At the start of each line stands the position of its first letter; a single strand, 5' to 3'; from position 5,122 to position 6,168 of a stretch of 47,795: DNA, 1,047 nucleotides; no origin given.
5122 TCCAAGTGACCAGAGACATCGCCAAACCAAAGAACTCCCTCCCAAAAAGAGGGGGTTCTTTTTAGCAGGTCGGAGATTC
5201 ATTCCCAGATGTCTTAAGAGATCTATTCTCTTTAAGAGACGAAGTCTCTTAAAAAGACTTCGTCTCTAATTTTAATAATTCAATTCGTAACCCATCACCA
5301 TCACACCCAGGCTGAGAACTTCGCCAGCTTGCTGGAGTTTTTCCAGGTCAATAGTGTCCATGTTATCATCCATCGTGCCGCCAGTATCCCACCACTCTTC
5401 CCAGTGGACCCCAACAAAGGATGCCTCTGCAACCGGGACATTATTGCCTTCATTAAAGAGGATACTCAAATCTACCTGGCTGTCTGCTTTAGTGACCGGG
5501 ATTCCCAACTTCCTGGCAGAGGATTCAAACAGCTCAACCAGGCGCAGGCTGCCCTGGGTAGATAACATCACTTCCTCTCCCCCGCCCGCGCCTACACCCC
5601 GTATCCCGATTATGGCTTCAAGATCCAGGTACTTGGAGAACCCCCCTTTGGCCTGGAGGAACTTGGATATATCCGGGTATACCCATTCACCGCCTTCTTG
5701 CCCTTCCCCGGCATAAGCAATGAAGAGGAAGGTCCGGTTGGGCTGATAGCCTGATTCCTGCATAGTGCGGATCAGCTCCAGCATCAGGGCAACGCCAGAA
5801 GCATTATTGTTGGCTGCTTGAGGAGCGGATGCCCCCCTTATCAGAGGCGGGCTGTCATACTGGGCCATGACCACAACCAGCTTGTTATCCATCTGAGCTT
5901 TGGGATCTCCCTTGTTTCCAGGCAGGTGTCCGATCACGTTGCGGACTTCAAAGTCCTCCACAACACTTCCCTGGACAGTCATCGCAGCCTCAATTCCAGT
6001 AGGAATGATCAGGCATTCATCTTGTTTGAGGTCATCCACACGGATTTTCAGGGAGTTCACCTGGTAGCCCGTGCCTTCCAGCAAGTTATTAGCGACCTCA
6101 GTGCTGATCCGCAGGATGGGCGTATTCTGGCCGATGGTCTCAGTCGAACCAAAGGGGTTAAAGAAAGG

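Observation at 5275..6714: The tethered M28 domain appears to have lost its zinc ligands, so it may be a pseudo-peptidase acting as a receptor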

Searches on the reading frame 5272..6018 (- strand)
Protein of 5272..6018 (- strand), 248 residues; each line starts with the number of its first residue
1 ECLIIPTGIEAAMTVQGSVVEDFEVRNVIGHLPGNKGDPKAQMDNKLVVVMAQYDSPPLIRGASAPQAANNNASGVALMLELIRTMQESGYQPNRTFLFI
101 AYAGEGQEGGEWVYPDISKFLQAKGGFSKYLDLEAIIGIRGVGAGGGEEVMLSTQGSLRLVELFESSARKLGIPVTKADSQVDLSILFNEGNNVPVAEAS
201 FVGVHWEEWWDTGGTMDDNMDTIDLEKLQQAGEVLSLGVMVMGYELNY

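Call 34: search_solved_structures(query=A3, max_evalue=0.01, show_alignments=5)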
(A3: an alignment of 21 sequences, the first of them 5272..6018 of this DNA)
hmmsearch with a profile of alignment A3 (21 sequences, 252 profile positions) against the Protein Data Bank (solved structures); distinct sequences matched with E-value up to 0.01: 46.
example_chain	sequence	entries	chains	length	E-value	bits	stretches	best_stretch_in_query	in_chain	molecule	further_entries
3b3t_A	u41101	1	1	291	4.5e-14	55.5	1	46-110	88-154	Bacterial leucyl aminopeptidase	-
3b35_A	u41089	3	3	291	1.5e-13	53.8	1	46-110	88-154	Bacterial leucyl aminopeptidase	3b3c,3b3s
3b3v_A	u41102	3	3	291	1.6e-13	53.6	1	46-110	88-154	Bacterial leucyl aminopeptidase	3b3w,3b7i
1amp_A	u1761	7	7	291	1.6e-13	53.6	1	46-110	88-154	AMINOPEPTIDASE | PROTEIN (AMINOPEPTIDASE) | BACTERIAL LEUCYL AMINOPEPTIDASE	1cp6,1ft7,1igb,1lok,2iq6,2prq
6hc6_A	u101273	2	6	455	1.7e-13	53.6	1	12-110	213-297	Aminopeptidase YwaD | Aminopeptidase Y (Arg Lys Leu preference)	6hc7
1rtq_A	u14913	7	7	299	1.7e-13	53.6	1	46-110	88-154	Bacterial leucyl aminopeptidase | Aminopeptidase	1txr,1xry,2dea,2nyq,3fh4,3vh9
2anp_A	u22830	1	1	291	8.2e-13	51.4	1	46-109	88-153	leucyl aminopeptidase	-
2ek8_A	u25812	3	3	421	6.7e-11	45.1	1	9-248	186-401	Aminopeptidase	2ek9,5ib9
6w6l_5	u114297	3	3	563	3.8e-10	42.6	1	14-247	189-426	Nicalin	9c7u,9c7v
7tm3_7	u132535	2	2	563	9.7e-10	41.3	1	13-246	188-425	Nicalin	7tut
5gne_A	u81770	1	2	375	7.4e-08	35.1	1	54-128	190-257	Leucine aminopeptidase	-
3gux_A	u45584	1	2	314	1.1e-06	31.3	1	47-91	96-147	putative Zn-dependent exopeptidase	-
3tc8_A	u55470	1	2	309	3.3e-06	29.7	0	46-89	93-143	Leucine aminopeptidase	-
6qro_A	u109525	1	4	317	5.2e-06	29.1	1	46-91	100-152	Glutamine cyclotransferase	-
4fuu_A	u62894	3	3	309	1.2e-05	27.9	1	48-91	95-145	Leucine aminopeptidase | Glutamine cyclotransferase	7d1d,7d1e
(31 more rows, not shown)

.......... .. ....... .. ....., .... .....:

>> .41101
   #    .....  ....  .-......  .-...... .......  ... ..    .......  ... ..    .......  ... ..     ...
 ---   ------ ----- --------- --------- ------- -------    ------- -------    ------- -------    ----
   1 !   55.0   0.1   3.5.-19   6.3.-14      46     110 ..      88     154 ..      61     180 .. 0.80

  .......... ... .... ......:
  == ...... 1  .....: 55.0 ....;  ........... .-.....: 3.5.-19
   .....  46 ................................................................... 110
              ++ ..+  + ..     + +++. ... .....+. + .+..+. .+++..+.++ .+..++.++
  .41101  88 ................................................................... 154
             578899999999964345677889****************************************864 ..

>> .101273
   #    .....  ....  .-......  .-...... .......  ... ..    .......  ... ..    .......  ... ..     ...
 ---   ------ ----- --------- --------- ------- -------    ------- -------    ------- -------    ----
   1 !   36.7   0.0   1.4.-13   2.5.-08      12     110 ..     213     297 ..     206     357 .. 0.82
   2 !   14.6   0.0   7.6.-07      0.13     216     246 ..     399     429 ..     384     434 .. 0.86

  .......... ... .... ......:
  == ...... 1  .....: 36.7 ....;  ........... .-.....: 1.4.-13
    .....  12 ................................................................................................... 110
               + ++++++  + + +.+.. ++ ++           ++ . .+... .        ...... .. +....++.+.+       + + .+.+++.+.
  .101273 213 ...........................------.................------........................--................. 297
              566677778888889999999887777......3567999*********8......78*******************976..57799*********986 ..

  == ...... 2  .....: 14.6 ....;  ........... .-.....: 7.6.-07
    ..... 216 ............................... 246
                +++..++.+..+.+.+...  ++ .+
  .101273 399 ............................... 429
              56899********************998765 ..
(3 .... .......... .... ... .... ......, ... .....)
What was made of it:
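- Closest known: Transferrin receptor 1 and other M28B non-peptidase homologues. Different: It is bacterial, and sequence similarity is closer to bacterial aminopeptidases and to nicalin (call 34).
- Closest known: Nicalin / nicastrin. Same: Nicalin is the best non-enzyme sequence match among solved structures (E 3.8e-10 over the whole core, call 34).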
